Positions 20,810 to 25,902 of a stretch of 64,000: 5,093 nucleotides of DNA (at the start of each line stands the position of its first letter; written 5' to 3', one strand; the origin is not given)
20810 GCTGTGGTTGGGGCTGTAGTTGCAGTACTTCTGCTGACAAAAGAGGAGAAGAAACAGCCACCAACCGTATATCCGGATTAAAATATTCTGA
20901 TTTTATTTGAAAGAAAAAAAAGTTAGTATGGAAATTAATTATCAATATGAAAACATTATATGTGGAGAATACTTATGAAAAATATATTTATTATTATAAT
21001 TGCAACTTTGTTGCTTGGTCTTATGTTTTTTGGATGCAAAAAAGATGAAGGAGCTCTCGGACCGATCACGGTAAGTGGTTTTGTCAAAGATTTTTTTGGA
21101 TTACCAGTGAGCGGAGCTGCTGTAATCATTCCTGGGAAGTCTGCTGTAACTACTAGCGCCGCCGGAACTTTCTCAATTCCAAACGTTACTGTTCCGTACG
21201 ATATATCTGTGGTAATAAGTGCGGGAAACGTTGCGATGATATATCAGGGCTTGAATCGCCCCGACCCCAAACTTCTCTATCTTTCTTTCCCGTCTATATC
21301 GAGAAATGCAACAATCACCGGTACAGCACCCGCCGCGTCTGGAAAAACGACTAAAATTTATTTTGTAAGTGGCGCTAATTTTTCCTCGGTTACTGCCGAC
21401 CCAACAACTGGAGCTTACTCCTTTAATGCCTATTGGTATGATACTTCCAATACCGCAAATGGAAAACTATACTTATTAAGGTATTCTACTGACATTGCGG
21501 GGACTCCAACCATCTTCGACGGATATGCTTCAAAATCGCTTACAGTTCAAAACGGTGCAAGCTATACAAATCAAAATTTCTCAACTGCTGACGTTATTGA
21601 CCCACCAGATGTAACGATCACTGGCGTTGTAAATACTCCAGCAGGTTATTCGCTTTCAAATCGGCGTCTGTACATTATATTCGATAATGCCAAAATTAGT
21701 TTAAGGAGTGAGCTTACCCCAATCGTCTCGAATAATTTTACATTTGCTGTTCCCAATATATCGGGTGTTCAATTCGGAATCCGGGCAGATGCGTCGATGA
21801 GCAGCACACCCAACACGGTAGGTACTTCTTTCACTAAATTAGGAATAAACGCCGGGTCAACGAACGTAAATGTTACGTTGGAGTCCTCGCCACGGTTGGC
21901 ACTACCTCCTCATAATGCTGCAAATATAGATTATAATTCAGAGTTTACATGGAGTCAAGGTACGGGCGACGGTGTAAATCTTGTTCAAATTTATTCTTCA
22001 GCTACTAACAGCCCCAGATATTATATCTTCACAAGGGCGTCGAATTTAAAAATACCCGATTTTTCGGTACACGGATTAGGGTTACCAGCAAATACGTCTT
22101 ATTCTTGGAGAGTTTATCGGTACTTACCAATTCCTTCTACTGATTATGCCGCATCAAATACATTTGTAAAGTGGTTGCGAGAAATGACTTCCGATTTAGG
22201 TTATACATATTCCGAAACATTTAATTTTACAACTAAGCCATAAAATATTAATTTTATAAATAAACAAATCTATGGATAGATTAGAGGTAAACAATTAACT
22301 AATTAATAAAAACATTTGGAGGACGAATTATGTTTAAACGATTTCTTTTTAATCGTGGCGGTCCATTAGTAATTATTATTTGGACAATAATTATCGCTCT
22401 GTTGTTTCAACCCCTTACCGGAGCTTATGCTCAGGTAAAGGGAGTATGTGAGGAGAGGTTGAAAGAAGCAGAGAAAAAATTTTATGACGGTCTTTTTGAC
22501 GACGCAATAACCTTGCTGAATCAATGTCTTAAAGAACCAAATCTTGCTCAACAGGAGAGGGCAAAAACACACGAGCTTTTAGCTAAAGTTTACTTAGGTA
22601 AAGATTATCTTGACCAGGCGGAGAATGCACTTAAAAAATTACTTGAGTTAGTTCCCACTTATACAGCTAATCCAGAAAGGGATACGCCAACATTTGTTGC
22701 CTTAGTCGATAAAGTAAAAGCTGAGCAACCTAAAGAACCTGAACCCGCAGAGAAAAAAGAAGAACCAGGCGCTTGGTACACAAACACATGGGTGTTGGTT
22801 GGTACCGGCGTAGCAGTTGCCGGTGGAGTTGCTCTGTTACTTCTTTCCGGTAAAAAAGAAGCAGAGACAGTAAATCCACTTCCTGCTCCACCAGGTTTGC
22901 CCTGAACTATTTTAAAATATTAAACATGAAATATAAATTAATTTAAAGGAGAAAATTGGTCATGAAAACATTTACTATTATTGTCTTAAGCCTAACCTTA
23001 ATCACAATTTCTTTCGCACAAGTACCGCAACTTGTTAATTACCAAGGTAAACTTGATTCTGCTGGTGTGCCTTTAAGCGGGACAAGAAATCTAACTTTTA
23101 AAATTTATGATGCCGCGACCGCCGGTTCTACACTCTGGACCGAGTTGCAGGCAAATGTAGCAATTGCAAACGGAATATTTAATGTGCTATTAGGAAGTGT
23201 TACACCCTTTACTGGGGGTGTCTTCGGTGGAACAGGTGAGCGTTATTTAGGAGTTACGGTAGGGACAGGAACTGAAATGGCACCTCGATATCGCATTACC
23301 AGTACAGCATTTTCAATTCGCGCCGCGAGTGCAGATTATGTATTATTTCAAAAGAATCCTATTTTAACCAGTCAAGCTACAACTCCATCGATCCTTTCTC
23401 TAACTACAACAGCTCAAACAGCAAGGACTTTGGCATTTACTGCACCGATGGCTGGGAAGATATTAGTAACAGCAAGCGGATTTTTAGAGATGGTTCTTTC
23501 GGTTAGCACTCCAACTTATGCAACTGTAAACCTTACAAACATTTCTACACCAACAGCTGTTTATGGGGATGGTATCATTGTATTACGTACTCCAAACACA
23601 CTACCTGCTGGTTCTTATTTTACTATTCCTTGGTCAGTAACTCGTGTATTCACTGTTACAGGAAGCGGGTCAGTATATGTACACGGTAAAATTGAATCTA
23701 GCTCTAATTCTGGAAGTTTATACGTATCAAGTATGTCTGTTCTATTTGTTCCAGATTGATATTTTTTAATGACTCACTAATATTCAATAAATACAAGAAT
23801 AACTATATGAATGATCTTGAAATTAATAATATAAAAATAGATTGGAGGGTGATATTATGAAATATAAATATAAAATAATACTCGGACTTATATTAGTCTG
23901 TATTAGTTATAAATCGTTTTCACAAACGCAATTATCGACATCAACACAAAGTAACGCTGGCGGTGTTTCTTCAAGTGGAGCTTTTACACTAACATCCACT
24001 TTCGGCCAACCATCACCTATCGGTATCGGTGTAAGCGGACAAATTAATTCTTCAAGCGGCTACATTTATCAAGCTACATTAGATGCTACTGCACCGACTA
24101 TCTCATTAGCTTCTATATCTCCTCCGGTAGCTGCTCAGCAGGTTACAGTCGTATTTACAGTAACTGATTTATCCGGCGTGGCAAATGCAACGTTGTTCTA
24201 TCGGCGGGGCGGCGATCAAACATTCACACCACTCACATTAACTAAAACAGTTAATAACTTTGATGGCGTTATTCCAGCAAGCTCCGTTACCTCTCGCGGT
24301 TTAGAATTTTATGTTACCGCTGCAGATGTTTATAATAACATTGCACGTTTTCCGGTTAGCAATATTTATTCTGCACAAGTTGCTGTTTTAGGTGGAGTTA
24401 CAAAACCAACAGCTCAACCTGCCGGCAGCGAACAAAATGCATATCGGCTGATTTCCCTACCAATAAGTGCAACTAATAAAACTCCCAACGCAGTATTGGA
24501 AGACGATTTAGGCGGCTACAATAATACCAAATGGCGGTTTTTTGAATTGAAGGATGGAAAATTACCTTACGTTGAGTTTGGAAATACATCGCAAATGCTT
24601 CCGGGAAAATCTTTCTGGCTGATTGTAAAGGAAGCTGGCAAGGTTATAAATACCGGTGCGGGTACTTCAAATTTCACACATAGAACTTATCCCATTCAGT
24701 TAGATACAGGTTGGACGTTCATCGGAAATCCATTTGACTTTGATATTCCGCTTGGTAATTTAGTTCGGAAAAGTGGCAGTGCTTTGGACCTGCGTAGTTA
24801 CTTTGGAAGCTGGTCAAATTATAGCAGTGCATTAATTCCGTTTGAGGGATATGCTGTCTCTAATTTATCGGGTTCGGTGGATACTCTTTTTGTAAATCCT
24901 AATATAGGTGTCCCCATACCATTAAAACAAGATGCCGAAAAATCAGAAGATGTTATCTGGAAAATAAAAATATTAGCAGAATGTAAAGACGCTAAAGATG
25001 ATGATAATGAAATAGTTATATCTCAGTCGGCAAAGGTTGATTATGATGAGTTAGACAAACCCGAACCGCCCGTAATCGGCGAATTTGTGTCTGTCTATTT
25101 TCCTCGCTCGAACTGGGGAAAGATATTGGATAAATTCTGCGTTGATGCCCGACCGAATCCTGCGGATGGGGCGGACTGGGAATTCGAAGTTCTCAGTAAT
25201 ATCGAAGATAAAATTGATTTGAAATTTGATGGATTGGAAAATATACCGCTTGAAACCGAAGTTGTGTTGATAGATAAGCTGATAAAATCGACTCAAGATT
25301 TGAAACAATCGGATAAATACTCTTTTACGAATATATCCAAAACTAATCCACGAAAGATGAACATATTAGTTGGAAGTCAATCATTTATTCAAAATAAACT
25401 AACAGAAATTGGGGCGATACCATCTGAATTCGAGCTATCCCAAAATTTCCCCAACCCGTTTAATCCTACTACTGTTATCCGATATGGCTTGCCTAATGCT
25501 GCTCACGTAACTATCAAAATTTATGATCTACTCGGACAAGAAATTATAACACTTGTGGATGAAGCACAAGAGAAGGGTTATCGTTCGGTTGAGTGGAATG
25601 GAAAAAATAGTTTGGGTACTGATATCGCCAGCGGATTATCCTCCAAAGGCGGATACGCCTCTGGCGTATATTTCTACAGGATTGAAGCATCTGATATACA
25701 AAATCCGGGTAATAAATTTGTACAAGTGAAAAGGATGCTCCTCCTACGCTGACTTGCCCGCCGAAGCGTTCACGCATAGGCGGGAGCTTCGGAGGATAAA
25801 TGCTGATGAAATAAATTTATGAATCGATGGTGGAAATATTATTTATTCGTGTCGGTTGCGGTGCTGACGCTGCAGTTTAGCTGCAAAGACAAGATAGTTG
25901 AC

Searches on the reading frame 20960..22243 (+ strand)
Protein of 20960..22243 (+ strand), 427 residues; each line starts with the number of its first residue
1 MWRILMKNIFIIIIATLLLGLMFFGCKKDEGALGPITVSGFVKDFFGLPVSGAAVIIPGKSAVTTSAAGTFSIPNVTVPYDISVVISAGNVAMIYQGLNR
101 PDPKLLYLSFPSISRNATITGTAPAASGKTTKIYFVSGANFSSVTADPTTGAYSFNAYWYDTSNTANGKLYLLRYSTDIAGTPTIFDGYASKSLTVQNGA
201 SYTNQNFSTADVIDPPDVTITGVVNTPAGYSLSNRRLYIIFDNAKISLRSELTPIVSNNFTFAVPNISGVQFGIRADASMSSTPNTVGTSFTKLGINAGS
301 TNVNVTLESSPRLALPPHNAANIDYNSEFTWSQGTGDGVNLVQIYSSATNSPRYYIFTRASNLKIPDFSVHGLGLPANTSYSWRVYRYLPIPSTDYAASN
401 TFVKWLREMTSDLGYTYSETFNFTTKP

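Call 6: search_protein_families(library=pfam, proteins=[window:20960-22243:+], max_evalue=0.001)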
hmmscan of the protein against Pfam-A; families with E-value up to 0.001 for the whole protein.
window:20960-22243:+ (427 aa): 2 families
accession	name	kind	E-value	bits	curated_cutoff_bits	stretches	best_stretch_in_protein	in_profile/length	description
PF13620.12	CarboxypepD_reg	-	2.1e-05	25.2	32.3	1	37-89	1-57/82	Carboxypeptidase regulatory-like domain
PF10204.14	DuoxA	-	0.00019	21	23.3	1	292-334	88-128/279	Dual oxidase maturation factor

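Call 17: search_protein_families(library=ncbifam, proteins=[window:20960-22243:+], max_evalue=0.01)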
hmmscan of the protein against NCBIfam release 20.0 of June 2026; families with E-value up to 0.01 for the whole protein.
window:20960-22243:+ (427 aa): 1 family
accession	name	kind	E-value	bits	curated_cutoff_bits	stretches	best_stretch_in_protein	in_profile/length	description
NF052634.1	Riean_0653_fam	subfamily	0.004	18.1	57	1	6-177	1-144/176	Riean_0653 family protein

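Call 60: find_homologous_proteins(query=window:20960-22243:+, max_evalue=0.001)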
Query window:20960-22243:+ (427 aa): 33 proteins with E <= 0.001 among 8000 candidates.
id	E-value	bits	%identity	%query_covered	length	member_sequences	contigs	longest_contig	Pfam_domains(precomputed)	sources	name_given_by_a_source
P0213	5.1e-252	854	91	99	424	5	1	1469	-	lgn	-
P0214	8.9e-242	821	86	100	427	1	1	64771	PF13620.13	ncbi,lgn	-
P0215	3.4e-215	733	78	99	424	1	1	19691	PF13620.13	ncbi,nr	ncbi:MAG: carboxypeptidase-like regulatory domain-containing protein [Bacteroidota bacterium]|nr:car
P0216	3.0e-141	490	55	99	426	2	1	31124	PF13620.13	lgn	-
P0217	3.0e-141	489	54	99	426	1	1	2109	PF13620.13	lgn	-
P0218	1.4e-140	487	55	99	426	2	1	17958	PF13620.13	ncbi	-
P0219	1.9e-138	480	53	100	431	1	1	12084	PF13620.13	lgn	-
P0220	9.5e-138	478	54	99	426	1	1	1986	PF13620.13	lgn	-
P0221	1.6e-136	474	54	100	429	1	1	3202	PF13620.13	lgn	-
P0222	2.8e-129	450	53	99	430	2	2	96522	PF13620.13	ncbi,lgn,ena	-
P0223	8.3e-126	439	51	100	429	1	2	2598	PF13620.13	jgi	jgi:hypothetical protein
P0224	1.9e-115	405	49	99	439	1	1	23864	PF13620.13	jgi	jgi:hypothetical protein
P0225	8.7e-102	360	46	92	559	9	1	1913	PF13620.13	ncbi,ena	-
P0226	1.1e-95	339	43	100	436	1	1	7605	PF13620.13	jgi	jgi:hypothetical protein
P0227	3.2e-94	335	41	100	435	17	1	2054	PF13620.13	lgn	-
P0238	2.5e-40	157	34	91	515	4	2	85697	-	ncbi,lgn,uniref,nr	ncbi:hypothetical protein Mterra_00017 [Calidithermus terrae]|uniref:Uncharacterized protein n=2 Tax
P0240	1.0e-36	145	31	86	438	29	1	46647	-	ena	-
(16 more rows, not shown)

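Call 61: find_encoding_contigs(protein=P0238, flank=10000, max_places=1)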
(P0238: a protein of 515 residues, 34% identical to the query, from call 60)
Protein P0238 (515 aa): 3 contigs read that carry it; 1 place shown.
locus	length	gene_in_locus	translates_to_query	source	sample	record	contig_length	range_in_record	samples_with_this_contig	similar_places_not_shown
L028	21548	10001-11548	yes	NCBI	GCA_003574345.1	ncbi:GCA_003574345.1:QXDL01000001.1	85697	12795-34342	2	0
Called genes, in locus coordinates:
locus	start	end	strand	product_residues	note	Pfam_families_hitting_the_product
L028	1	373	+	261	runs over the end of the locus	PF00702:Hydrolase, PF13419:HAD_2, PF13242:Hydrolase_like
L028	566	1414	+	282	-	PF00106:adh_short, PF13561:adh_short_C2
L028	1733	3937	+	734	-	PF02861:Clp_N, PF13191:AAA_16 (weak), PF23569:NBD_SMAX1 (weak), PF00004:AAA, PF17871:AAA_lid_9, PF00004:AAA, PF07724:AAA_2, PF07728:AAA_5, +10 more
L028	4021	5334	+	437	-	PF18073:Zn_ribbon_LapB, PF13481:AAA_25, PF03796:DnaB_C (weak), PF06745:ATPase, PF13191:AAA_16 (weak), PF23442:DUF7125, PF13401:AAA_22 (weak), PF13541:ChlI, +1 more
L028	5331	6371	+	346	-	PF01850:PIN (weak), PF01938:TRAM (weak)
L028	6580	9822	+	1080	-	PF03704:BTAD, PF00515:TPR_1 (faint), PF13191:AAA_16, PF13401:AAA_22 (weak), PF13424:TPR_12 (weak)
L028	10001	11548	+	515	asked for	-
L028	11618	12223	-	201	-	PF00081:Sod_Fe_N, PF02777:Sod_Fe_C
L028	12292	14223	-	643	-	PF07719:TPR_2 (faint), PF07721:TPR_4 (faint), PF13424:TPR_12, PF13424:TPR_12, PF17874:TPR_MalT (weak), PF13424:TPR_12, PF13487:HD_5, PF01966:HD, +14 more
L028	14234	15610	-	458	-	PF00082:Peptidase_S8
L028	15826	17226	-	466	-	PF00206:Lyase_1, PF10415:FumaraseC_C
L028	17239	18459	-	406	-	PF06779:MFS_4 (weak), PF07690:MFS_1, PF00083:Sugar_tr, PF13347:MFS_2 (weak), PF07690:MFS_1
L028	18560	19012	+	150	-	PF01325:Fe_dep_repress (faint), PF01978:TrmB (faint), PF01047:MarR, PF12802:MarR_2, PF09339:HTH_IclR (weak)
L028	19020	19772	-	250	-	PF03741:TerC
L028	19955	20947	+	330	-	PF00890:FAD_binding_2 (weak), PF01266:DAO (weak), PF01494:FAD_binding_3 (faint), PF03486:HI0933_like (faint), PF07992:Pyr_redox_2, PF12831:FAD_oxidored (weak), PF13738:Pyr_redox_3, PF00070:Pyr_redox, +2 more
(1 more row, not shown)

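Call 62: find_encoding_contigs(protein=P0240, flank=10000, max_places=1)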
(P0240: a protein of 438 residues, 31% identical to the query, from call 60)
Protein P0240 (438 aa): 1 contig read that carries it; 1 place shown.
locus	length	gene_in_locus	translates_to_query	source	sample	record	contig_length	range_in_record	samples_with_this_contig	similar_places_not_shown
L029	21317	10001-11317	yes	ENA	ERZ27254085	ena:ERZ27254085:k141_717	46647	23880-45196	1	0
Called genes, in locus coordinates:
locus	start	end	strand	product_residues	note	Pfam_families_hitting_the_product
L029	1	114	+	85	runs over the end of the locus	PF09527:ATPase_gene1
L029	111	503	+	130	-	-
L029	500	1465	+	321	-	PF00119:ATP-synt_A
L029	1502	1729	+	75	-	PF00137:ATP-synt_C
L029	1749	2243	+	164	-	PF00430:ATP-synt_B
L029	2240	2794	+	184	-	PF00213:OSCP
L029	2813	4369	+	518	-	PF02874:ATP-synt_ab_N, PF00006:ATP-synt_ab, PF00306:ATP-synt_ab_C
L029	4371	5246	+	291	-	PF00231:ATP-synt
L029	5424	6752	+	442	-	PF02881:SRP54_N, PF13401:AAA_22 (weak), PF00448:SRP54, PF02978:SRP_SPB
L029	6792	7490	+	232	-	-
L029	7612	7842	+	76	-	PF13083:KH_KhpA-B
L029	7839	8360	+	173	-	PF01782:RimM, PF05239:PRC, PF24986:PRC_RimM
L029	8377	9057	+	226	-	PF01746:tRNA_m1G_MT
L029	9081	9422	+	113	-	PF01245:Ribosomal_L19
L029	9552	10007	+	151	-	-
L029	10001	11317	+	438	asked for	-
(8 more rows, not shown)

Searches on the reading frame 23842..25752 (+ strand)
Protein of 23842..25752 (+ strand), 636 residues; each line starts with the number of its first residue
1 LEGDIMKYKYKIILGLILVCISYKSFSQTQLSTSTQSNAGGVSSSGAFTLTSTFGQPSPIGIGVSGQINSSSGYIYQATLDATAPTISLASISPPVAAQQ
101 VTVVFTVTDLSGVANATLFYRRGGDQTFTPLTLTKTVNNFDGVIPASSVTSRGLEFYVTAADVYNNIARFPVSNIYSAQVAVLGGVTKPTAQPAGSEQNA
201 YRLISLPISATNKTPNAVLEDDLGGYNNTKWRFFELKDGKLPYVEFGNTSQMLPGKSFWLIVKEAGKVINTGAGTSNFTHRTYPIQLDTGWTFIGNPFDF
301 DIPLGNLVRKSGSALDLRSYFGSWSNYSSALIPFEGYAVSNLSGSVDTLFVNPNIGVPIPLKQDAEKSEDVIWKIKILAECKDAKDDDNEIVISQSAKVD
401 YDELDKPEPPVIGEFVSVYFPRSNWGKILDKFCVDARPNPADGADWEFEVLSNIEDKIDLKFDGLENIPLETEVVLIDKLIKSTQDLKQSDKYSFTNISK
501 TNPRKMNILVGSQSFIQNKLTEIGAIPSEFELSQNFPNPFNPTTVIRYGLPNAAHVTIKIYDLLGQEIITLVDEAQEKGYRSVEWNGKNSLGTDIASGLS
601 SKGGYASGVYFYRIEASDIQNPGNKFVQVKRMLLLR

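Call 6: search_protein_families(library=pfam, proteins=[window:23842-25752:+], max_evalue=0.001)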
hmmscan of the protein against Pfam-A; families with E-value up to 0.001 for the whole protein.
window:23842-25752:+ (636 aa): 3 families
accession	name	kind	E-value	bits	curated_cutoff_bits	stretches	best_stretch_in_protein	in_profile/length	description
PF13860.13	FlgD_ig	-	2.7e-06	27.7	27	1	548-598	16-67/79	FlgD Ig-like domain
PF18962.6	Por_Secre_tail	-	9.1e-05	23.1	27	0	536-619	2-67/75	Secretion system C-terminal sorting domain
PF13585.12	CHU_C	-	0.00075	20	27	0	550-627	23-84/86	CHU_C Type IX secretion signal domain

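Call 17: search_protein_families(library=ncbifam, proteins=[window:23842-25752:+], max_evalue=0.01)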
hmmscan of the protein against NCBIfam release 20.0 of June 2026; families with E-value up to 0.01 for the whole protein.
window:23842-25752:+ (636 aa): 3 families
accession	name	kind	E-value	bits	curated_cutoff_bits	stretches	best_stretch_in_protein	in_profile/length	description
TIGR04183.1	Por_Secre_tail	domain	1.1e-07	31.7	23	1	536-618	2-62/72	T9SS type A sorting domain-containing protein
NF052323.1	T9SSA_dep_M6i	equivalog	1.3e-06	26.6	600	1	534-628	959-1038/1043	T9SS-dependent M6-like inactivated metalloprotease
NF005176.1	PRK06655.1-1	equivalog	0.00041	20.3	230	1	551-598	94-141/197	flagellar hook assembly protein FlgD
